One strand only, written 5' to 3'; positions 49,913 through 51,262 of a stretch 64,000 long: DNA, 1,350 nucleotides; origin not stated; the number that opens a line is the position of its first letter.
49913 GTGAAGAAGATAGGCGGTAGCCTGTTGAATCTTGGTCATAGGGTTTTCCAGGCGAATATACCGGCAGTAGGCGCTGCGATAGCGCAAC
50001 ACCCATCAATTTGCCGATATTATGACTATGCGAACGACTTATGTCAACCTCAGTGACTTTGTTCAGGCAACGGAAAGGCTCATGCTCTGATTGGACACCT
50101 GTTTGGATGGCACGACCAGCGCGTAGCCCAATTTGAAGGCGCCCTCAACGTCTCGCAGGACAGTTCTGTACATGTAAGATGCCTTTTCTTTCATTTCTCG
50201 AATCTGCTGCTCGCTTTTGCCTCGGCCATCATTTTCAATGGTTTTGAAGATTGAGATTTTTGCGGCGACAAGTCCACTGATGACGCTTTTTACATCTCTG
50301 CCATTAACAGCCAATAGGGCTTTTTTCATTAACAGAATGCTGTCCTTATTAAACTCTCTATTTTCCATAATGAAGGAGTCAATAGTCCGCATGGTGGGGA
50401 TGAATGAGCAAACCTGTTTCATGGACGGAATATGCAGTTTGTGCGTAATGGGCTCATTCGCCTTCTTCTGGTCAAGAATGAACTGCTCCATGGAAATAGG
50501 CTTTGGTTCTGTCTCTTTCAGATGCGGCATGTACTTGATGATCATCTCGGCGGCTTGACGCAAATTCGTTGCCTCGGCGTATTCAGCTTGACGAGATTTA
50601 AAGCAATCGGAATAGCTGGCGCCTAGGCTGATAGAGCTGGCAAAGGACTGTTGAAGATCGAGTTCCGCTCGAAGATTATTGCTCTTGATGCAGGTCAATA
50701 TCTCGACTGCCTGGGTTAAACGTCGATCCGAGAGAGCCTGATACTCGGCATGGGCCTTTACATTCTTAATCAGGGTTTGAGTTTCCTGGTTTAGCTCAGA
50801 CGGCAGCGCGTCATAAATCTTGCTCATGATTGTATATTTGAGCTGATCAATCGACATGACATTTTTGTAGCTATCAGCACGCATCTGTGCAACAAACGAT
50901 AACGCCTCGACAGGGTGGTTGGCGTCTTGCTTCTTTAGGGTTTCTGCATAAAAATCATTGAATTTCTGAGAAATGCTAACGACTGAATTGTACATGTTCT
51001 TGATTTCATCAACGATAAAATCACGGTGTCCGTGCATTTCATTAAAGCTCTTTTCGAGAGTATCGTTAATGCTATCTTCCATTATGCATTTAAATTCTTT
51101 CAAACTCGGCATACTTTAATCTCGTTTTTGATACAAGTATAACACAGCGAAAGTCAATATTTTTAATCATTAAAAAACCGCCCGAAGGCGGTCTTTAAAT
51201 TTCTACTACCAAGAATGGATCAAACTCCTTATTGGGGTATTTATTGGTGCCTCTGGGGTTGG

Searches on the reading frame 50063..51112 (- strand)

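Call 10: search_protein_families(library=pfam, proteins=[window:50063-51112:-], max_evalue=0.01)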
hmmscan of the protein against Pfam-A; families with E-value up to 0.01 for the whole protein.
window:50063-51112:- (349 aa): 1 family
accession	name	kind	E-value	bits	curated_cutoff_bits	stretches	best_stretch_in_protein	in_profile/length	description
PF09053.15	CagZ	-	0.0061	16.7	25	0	20-110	2-87/199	CagZ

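Call 80: search_protein_families(library=phrogs, proteins=[window:50063-51112:-], max_evalue=0.001)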
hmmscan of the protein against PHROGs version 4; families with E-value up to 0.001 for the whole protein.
window:50063-51112:- (349 aa): 0 families
